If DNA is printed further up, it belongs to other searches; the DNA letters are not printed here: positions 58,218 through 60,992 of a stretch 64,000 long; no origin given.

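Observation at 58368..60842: Glycyl radical enzyme with a non-canonical active site (GACVGS Cys loop), probably an uncharacterised subclass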

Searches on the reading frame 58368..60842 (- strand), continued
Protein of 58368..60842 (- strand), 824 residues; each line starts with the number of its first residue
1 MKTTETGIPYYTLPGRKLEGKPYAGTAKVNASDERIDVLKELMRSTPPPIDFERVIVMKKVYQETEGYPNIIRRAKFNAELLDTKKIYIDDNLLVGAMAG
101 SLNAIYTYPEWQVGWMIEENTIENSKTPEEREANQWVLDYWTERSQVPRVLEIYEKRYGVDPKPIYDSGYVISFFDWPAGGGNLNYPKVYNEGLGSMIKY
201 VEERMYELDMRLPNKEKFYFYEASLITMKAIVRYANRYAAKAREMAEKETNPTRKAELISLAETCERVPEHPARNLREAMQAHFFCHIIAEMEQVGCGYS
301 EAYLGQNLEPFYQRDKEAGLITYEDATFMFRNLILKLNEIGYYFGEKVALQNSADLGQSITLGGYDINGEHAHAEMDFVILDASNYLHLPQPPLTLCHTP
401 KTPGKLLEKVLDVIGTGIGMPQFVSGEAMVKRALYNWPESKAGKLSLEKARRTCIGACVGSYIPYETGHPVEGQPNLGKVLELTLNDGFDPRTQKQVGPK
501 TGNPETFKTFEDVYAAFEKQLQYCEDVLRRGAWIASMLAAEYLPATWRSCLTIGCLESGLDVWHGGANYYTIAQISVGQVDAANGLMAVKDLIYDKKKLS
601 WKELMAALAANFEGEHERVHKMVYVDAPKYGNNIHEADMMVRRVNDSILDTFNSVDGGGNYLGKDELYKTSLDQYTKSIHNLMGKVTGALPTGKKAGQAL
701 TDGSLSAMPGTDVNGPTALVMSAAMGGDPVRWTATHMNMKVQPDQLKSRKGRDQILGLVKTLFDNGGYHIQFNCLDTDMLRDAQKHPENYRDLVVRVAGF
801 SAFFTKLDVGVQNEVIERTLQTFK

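Call 29: find_related_loci(query=A2, collection=genome_contigs, flank=10000)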
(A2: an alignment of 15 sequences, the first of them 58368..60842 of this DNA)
Query A2 (824 aa) in genome_contigs; peptide patterns used: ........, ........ (x = any residue, [..] = any of these).
225 stretches matched a pattern; 202 encode a relative of the query (tblastn E <= 1e-3); the best 80 are kept; 80 distinct loci.
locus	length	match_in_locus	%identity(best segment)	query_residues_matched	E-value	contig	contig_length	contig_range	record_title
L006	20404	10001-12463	95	4-824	0e+0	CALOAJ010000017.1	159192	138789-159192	MAG: uncultured Flavobacteriaceae bacterium isolate HOU_bin.0086 genome assembly, contig: contig_12817, whole genome sho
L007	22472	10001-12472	94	1-824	0e+0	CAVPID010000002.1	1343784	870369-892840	MAG: uncultured Flavobacteriaceae bacterium isolate MFD09964.bin.1.62 genome assembly, contig: contig_17676, whole genom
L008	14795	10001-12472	94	1-824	0e+0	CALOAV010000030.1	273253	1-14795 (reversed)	MAG: uncultured Cytophagales bacterium isolate LOGT_bin.0206 genome assembly, contig: contig_23008, whole genome shotgun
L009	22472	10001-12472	94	1-824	0e+0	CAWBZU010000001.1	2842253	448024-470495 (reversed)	MAG: uncultured Flavobacteriaceae bacterium isolate MFD09779.bin.1.358 genome assembly, contig: contig_2389, whole genom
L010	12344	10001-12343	95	1-781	0e+0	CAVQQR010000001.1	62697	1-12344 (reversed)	MAG: uncultured Flavobacteriaceae bacterium isolate MFD09779.bin.3.409 genome assembly, contig: contig_10772, whole geno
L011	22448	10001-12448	88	8-823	0e+0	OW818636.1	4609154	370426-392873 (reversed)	metagenome genome assembly, chromosome: 1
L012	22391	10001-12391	83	26-823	0e+0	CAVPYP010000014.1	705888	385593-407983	MAG: uncultured delta proteobacterium isolate MFD09964.bin.2.216 genome assembly, contig: contig_26146, whole genome sho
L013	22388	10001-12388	83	26-823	0e+0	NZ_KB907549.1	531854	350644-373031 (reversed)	Eudoraea adriatica DSM 19308 G504DRAFT_scaffold00004.4, whole genome shotgun sequence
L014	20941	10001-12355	82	40-824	0e+0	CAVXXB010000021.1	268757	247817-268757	MAG: Calditrichia bacterium isolate MFD03804.bin.1.47 genome assembly, contig: contig_9206, whole genome shotgun sequenc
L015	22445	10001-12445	75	5-823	0e+0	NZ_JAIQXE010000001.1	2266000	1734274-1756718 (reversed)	Flavihumibacter profundi strain KCTC 62290 NODE_1_length_2266000_cov_31.088359, whole genome shotgun sequence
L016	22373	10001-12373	76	28-821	0e+0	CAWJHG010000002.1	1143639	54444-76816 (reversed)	MAG: Candidatus Acidoferrales bacterium isolate MFD01689.bin.1.7 genome assembly, contig: contig_25172, whole genome sho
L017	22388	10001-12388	75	26-823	0e+0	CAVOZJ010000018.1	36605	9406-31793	MAG: uncultured Alphaproteobacteria bacterium isolate MFD09779.bin.2.74 genome assembly, contig: contig_44422, whole gen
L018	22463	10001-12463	71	1-824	0e+0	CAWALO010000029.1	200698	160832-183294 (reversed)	MAG: uncultured Bacteroidales bacterium isolate MFD04716.bin.2.270 genome assembly, contig: contig_63, whole genome shot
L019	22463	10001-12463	71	1-824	0e+0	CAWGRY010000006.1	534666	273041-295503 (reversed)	MAG: uncultured Bacteroidales bacterium isolate MFD05942.bin.1.444 genome assembly, contig: contig_38270, whole genome s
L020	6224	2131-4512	74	26-823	0e+0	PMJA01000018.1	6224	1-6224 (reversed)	MAG: Methylobacter sp. isolate fen_1212 73.20120600_E3D.145_contig_46352, whole genome shotgun sequence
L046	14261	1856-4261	71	21-823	0e+0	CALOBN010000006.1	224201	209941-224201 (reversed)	MAG: uncultured Gammaproteobacteria bacterium isolate HOU_bin.0158 genome assembly, contig: contig_3560, whole genome sh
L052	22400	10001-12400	71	21-821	0e+0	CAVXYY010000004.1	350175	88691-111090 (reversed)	MAG: uncultured Gammaproteobacteria bacterium isolate MFD09779.bin.1.236 genome assembly, contig: contig_26944, whole ge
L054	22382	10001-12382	71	26-823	0e+0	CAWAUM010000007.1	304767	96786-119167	MAG: uncultured delta proteobacterium isolate MFD03899.bin.1.184 genome assembly, contig: contig_28803, whole genome sho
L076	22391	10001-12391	72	24-823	0e+0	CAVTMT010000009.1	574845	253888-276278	MAG: uncultured bacterium isolate MFD05942.bin.1.375 genome assembly, contig: contig_54438, whole genome shotgun sequenc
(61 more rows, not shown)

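Call 33: search_protein_families(library=pfam, max_evalue=0.01, proteins=[L002:4905-6098:+, L046:116-1798:+, L076:18772-19635:+, L014:7380-9083:+, L052:18001-19767:+, L054:20490-21032:+, L011:16899-17723:+, L018:9372-9914:+, L007:15734-16030:+, L009:17982-18719:+])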
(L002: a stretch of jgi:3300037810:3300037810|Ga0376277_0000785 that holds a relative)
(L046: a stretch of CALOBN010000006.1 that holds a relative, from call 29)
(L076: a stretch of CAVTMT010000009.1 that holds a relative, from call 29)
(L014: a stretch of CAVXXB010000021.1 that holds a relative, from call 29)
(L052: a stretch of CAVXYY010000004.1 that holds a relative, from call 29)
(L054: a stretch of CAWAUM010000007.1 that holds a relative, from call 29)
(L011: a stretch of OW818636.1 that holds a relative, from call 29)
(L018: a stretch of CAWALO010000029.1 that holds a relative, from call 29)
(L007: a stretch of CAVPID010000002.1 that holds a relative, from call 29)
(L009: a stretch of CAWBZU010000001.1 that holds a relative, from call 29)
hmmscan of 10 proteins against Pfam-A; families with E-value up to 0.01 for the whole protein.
L002:4905-6098:+ (397 aa): 1 family
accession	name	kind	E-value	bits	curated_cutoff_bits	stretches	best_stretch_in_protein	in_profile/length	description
PF09084.16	NMT1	-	0.001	19.5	20.5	1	113-175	76-128/216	NMT1/THI5 like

L046:116-1798:+ (560 aa): 11 families
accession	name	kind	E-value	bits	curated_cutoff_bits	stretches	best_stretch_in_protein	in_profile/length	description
PF07992.20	Pyr_redox_2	-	5.3e-64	216.9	26.1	1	1-316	1-283/291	Pyridine nucleotide-disulphide oxidoreductase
PF00070.33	Pyr_redox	-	3.9e-16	59.8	22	1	168-242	1-77/82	Pyridine nucleotide-disulphide oxidoreductase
PF02852.28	Pyr_redox_dim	-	1.1e-14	55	25.3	1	346-447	3-102/110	Pyridine nucleotide-disulphide oxidoreductase, dimerisation domain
PF00581.25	Rhodanese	-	6.8e-10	39.7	22.2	1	475-551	7-96/102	Rhodanese-like domain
PF01266.30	DAO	-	1.8e-09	38.1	27.9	1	169-197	2-30/353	FAD dependent oxidoreductase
PF13450.12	NAD_binding_8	-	1.3e-08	35.4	21.9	2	171-200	1-30/68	NAD(P)-binding Rossmann-like domain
PF13738.12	Pyr_redox_3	-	4.7e-08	33.1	30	1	166-298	164-305/305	Pyridine nucleotide-disulphide oxidoreductase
PF13454.12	NAD_binding_9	-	2.1e-06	28.3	21.8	0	212-261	106-154/155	FAD-NAD(P)-binding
PF03486.20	HI0933_like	-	2.2e-05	24.5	50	0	213-286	115-190/244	HI0933-like protein Rossmann domain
PF14203.11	TTRAP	-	0.0008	20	27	0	193-219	19-46/62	Putative transposon-transfer assisting protein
PF13241.12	NAD_binding_7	-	0.0025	18.8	22.1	0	165-219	6-57/104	Putative NAD(P)-binding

L076:18772-19635:+ (287 aa): 2 families
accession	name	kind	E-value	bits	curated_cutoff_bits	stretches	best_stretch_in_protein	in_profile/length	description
PF01758.21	SBF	-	3.6e-16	59.8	24.3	1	19-189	8-189/191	Sodium Bile acid symporter family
PF13593.11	SBF_like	-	1e-08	35.3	25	1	22-215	44-241/313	SBF-like CPA transporter family (DUF4137)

L014:7380-9083:+ (567 aa): 10 families
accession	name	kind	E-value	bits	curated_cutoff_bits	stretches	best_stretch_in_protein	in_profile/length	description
PF00158.32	Sigma54_activat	-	6e-71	238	20.2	1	262-428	1-167/168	Sigma-54 interaction domain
PF25601.1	AAA_lid_14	-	1.3e-22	79.9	27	1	434-500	1-67/87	AAA+ ATPase lid domain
PF14532.12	Sigma54_activ_2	-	2.8e-19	70.2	25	1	263-433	1-138/138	Sigma-54 interaction domain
PF07724.20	AAA_2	-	4.6e-10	40.2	27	1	284-415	4-136/166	AAA domain (Cdc48 subfamily)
PF07728.20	AAA_5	-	2.1e-09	37.9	22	1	286-406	2-125/139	AAA domain (dynein-related subfamily)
PF02954.25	HTH_8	-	3.1e-09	36.9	22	1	517-560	2-42/42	Bacterial regulatory protein, Fis family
PF00004.35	AAA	-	2.6e-07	31.6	21.2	1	286-409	1-117/131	ATPase family associated with various cellular activities (AAA)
PF01590.32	GAF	-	1.7e-06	29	22.4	1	79-219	8-133/133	GAF domain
PF01078.27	Mg_chelatase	-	0.0065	16.3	20.3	0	280-306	19-45/207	Magnesium chelatase, subunit ChlI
PF15934.10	Yuri_gagarin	-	0.0079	16.5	28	0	225-274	157-207/234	Yuri gagarin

L052:18001-19767:+ (588 aa): 2 families
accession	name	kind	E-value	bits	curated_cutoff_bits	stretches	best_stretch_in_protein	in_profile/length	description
PF00916.26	Sulfate_transp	-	1.8e-78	264.4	23.2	2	171-418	120-379/380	Sulfate permease family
PF01740.26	STAS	-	3.6e-09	36.8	22.6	1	475-576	7-103/106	STAS domain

L054:20490-21032:+ (180 aa): 1 family
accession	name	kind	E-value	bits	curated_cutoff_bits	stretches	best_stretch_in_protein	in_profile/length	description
PF00581.25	Rhodanese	-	3.8e-14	53.4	22.2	1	34-140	5-98/102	Rhodanese-like domain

L011:16899-17723:+ (274 aa): 0 families

L018:9372-9914:+ (180 aa): 0 families

L007:15734-16030:+ (98 aa): 12 families
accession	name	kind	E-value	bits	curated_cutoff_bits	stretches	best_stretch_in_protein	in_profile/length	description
PF12838.12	Fer4_7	-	2.8e-13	50.5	27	2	25-83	5-52/52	4Fe-4S dicluster domain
PF12837.12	Fer4_6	-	2.4e-11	43.5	25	1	61-84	1-24/24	4Fe-4S binding domain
PF00037.32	Fer4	-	6.4e-10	38.9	21.1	1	62-85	1-24/24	4Fe-4S binding domain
PF12797.12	Fer4_2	-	8.4e-09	35.3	24.5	1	61-80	2-21/22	4Fe-4S binding domain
PF13237.11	Fer4_10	-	9.8e-09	35.5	25.5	1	62-81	2-21/53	4Fe-4S dicluster domain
PF13484.11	Fer4_16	-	1.7e-08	35.5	30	1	68-87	1-20/66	4Fe-4S double cluster binding domain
PF13187.11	Fer4_9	-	4.8e-07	30.1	27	1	25-83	2-51/52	4Fe-4S dicluster domain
PF14697.11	Fer4_21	-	4.4e-06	27.2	35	1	64-86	3-25/59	4Fe-4S dicluster domain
PF25160.1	LdpA_Fe-S-bd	-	7.6e-06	26.1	27.6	1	30-87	8-46/49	LdpA Fe-S cluster-binding domain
PF12800.12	Fer4_4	-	0.0002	21.9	24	1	67-81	2-16/17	4Fe-4S binding domain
PF12798.12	Fer4_3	-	0.00096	20.3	27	1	69-83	1-15/15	4Fe-4S binding domain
PF13183.11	Fer4_8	-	0.001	20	27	0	25-82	5-67/68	4Fe-4S dicluster domain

L009:17982-18719:+ (245 aa): 1 family
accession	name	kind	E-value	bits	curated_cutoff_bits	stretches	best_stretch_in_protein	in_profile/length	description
PF02535.28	Zip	-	8.4e-08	32.2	35.1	1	106-235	181-318/323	ZIP Zinc transporter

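Call 34: search_protein_representatives(protein=window:58368-60842:-)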
Query: 824 residues. Proteins with E-value up to 0.001 (for the whole library): 7298; up to 1e-10: 3847; up to 1e-30: 1490. The best 150 are listed.
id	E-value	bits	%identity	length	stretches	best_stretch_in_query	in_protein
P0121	2.9e-222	756.6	47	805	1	31-821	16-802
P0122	5.5e-207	706.1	44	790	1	24-819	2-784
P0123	3.1e-183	627.5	71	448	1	105-495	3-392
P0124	7.3e-172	589.9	40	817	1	31-819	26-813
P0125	1.1e-164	566.2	40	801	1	33-821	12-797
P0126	6.8e-161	553.6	40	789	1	32-819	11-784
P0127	9.4e-151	520.1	38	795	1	39-819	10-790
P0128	1.2e-150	519.7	40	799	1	32-820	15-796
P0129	1.9e-149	515.7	38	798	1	33-820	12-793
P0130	5.5e-145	501.0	38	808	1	34-824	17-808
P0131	1.5e-143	496.2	38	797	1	33-821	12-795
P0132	3.3e-138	478.6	37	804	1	32-823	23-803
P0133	2.8e-134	465.6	36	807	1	33-822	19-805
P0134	3.8e-127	442.0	87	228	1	537-762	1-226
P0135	4.0e-120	418.8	35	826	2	214-823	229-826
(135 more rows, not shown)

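Call 40: find_related_loci(query=P0121, collection=metagenome_contigs, flank=8000)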
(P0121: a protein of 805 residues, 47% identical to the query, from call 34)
Query P0121 (805 aa) in metagenome_contigs; peptide patterns used: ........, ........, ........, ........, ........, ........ (x = any residue, [..] = any of these).
82 stretches matched a pattern; 54 encode a relative of the query (tblastn E <= 1e-3); 54 distinct loci.
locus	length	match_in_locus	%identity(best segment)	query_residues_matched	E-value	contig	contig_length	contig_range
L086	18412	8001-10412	80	1-804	0e+0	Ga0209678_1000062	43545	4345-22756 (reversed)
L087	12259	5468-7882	79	1-804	0e+0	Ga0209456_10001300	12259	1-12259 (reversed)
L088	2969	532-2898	73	15-805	0e+0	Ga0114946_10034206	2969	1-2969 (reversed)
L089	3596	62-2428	72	15-805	0e+0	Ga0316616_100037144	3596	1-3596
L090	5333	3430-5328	88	1-633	0e+0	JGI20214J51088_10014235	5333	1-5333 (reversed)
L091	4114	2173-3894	88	1-574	0e+0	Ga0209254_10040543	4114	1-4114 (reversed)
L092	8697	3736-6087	53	20-804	0e+0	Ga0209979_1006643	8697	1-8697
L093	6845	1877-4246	52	15-804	0e+0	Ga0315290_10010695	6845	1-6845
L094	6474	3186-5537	48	22-804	0e+0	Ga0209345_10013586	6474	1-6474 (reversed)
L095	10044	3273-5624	44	19-805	0e+0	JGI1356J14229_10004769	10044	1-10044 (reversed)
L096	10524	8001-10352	44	19-805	0e+0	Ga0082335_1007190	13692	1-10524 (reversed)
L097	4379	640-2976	44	22-805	0e+0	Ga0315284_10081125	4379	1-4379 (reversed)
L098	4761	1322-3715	44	5-805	0e+0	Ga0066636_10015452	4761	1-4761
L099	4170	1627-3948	45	27-805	0e+0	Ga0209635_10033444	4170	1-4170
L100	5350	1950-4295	43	19-804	0e+0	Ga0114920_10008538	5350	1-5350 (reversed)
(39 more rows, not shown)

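Call 42: search_solved_structures(query=L002:4905-6098:+, max_evalue=1)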
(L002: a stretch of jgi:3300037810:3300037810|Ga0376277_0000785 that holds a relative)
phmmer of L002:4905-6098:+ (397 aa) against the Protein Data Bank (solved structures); distinct sequences matched with E-value up to 1: 4.
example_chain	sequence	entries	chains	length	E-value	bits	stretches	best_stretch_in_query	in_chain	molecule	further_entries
2de2_A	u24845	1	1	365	1.7e-11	46.8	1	27-366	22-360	DIBENZOTHIOPHENE DESULFURIZATION ENZYME B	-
2de3_A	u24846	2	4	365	1.6e-10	43.6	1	70-366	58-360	DIBENZOTHIOPHENE DESULFURIZATION ENZYME B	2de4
2xxs_A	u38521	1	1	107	0.15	14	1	67-145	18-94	PROTEIN MXIG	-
4a4y_A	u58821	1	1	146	0.3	13.1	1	67-145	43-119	PROTEIN MXIG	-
